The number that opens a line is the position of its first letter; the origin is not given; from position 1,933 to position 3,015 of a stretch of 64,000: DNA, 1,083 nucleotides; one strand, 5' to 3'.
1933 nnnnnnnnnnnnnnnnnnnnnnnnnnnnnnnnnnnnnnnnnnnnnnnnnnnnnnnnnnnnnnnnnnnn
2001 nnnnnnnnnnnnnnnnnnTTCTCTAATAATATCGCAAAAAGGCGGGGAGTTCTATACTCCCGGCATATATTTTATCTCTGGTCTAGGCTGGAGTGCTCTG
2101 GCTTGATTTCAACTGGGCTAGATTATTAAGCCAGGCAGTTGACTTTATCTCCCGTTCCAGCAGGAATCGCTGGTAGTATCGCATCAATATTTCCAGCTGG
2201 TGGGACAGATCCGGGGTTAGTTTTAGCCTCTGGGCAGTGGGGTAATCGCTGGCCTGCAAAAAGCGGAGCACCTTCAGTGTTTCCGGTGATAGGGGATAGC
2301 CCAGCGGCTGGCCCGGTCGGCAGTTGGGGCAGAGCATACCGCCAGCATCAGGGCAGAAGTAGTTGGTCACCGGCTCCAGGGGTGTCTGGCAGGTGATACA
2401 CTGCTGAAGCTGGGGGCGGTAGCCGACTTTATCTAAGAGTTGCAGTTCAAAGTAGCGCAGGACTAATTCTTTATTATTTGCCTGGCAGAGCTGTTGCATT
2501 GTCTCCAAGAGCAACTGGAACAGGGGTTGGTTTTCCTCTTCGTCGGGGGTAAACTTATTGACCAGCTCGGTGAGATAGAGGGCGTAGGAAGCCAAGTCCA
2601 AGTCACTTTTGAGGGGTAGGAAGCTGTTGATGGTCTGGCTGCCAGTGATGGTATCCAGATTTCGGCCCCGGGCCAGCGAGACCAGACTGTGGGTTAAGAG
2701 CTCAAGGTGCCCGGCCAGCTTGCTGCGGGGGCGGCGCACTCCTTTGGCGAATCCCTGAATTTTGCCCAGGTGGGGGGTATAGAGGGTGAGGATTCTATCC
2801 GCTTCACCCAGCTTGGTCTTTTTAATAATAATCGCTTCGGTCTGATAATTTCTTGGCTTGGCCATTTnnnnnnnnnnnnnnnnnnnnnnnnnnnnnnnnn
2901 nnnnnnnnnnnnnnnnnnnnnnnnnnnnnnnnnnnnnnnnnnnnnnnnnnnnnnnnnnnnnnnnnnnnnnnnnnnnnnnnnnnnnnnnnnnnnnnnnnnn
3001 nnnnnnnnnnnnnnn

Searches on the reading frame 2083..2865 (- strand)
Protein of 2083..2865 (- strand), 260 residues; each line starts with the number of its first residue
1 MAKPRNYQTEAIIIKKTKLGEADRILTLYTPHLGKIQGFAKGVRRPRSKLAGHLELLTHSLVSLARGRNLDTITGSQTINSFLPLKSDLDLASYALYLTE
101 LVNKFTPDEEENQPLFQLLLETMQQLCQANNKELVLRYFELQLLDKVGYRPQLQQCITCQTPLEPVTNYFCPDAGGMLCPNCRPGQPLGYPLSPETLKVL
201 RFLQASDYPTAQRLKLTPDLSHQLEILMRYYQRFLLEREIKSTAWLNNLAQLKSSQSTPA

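Call 27: search_protein_families(library=pfam, proteins=[window:2083-2865:-], max_evalue=0.001)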
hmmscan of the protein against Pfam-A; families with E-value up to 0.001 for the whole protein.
window:2083-2865:- (260 aa): 2 families
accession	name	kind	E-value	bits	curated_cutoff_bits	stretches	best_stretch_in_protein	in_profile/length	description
PF02565.21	RecO_C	-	6.3e-35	120.7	22.1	1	87-243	2-156/157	Recombination protein O C terminal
PF11967.14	RecO_N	-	4.5e-22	78.3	27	1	6-82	3-80/80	Recombination protein O N terminal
